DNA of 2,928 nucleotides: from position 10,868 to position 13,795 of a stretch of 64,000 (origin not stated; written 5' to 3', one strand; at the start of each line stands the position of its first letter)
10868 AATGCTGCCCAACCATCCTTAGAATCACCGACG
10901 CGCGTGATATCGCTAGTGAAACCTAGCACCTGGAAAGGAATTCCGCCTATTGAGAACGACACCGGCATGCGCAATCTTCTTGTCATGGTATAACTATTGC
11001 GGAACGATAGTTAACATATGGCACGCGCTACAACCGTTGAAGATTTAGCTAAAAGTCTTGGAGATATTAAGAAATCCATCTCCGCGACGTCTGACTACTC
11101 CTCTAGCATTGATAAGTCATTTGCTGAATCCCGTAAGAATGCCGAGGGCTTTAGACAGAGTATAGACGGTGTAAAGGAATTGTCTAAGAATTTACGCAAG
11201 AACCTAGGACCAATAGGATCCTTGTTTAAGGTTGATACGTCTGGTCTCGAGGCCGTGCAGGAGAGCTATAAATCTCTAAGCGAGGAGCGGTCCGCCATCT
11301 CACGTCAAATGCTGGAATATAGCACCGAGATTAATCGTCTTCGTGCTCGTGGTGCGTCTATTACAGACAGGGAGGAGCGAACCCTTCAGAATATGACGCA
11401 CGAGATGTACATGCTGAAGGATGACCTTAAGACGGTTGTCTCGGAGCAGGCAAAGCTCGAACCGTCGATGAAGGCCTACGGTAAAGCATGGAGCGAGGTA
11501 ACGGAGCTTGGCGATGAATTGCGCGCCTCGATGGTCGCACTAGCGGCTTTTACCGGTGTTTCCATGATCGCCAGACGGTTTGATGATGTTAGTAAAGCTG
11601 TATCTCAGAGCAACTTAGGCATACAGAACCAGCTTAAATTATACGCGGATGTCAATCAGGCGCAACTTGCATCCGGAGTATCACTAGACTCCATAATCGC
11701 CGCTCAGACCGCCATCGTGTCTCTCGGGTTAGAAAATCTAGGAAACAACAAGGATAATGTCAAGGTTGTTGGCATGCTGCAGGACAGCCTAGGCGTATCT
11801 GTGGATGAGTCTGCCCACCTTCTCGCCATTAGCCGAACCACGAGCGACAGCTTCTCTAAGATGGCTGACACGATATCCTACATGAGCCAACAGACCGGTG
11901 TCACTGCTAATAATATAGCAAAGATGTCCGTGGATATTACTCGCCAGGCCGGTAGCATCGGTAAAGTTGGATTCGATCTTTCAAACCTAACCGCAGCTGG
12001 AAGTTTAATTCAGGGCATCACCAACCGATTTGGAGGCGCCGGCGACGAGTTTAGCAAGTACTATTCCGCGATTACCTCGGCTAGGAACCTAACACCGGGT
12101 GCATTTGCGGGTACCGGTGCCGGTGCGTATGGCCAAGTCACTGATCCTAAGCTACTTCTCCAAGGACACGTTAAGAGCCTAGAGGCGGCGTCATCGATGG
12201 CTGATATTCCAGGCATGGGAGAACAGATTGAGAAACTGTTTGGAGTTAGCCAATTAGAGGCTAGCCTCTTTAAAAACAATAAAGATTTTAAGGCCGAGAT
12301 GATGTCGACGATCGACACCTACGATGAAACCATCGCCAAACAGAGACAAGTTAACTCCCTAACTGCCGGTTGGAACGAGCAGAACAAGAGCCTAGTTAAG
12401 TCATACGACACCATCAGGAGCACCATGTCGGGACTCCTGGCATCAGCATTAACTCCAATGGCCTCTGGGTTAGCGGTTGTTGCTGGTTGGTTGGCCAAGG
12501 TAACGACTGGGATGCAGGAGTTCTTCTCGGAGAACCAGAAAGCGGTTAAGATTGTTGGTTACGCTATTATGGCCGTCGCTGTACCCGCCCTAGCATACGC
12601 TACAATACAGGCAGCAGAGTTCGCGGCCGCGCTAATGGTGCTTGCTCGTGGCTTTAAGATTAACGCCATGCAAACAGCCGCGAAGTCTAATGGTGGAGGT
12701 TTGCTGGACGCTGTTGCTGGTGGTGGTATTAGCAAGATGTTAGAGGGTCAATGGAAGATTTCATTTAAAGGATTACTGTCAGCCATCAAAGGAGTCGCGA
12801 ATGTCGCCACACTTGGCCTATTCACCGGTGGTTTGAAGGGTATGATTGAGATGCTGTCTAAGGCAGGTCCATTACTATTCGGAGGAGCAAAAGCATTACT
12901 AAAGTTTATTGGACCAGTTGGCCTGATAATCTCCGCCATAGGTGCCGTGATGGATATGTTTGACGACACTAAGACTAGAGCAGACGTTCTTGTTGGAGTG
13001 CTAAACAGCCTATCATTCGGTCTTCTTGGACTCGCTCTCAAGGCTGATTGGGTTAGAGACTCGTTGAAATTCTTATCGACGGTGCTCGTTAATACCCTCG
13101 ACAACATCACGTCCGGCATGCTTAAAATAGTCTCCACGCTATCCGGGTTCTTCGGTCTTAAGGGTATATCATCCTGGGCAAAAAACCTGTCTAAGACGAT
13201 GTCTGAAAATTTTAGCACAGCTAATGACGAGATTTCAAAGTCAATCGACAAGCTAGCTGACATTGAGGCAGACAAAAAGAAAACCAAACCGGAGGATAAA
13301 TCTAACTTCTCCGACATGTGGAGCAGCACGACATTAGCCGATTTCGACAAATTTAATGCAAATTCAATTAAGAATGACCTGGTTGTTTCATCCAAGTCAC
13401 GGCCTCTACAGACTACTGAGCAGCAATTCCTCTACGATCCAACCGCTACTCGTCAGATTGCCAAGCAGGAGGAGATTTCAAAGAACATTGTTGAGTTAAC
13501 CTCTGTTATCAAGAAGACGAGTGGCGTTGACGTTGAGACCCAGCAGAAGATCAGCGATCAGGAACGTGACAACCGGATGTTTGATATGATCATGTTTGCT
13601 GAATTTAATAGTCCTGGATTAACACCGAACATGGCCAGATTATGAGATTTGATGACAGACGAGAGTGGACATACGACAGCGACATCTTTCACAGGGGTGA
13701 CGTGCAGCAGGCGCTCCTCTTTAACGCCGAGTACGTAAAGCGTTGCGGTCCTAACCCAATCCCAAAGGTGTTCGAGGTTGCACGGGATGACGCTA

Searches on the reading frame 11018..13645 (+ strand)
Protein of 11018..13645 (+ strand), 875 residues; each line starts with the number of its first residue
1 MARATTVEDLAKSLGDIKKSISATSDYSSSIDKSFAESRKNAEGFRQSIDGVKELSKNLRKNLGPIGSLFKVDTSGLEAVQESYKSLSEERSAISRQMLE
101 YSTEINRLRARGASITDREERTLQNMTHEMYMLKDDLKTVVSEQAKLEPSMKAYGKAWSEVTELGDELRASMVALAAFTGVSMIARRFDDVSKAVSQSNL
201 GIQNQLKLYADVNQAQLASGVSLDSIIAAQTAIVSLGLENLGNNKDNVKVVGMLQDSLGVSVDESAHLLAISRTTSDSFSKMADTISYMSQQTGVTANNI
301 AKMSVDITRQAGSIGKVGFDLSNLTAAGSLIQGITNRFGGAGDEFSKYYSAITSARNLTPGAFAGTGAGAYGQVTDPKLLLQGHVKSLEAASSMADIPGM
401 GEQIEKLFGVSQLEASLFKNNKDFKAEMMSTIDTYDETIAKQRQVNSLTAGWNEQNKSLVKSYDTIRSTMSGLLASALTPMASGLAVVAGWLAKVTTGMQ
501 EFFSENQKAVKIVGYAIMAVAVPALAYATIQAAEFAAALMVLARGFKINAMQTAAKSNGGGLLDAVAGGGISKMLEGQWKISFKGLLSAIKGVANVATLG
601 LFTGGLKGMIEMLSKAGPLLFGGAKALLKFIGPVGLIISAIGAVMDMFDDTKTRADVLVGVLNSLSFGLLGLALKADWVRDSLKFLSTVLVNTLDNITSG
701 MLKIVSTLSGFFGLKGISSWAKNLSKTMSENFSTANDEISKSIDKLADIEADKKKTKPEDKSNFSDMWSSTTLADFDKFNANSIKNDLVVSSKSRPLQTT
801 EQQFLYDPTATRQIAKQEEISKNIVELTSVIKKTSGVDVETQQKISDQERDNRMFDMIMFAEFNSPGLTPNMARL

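Call 8: search_protein_families(library=pfam, proteins=[window:11018-13645:+], max_evalue=0.01)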
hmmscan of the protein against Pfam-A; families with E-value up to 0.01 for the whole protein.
window:11018-13645:+ (875 aa): 1 family
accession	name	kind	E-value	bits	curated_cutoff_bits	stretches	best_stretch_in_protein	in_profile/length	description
PF10498.14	IFT57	-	0.0014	18.1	40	1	15-138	218-347/360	Intra-flagellar transport protein 57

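Call 24: search_protein_families(library=phrogs, proteins=[window:11018-13645:+], max_evalue=0.001)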
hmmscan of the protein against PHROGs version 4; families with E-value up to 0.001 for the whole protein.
window:11018-13645:+ (875 aa): 1 family
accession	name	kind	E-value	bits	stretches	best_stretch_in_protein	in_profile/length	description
phrog_28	-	tail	2.4e-07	30.7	1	13-643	125-668/1228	tail length tape measure protein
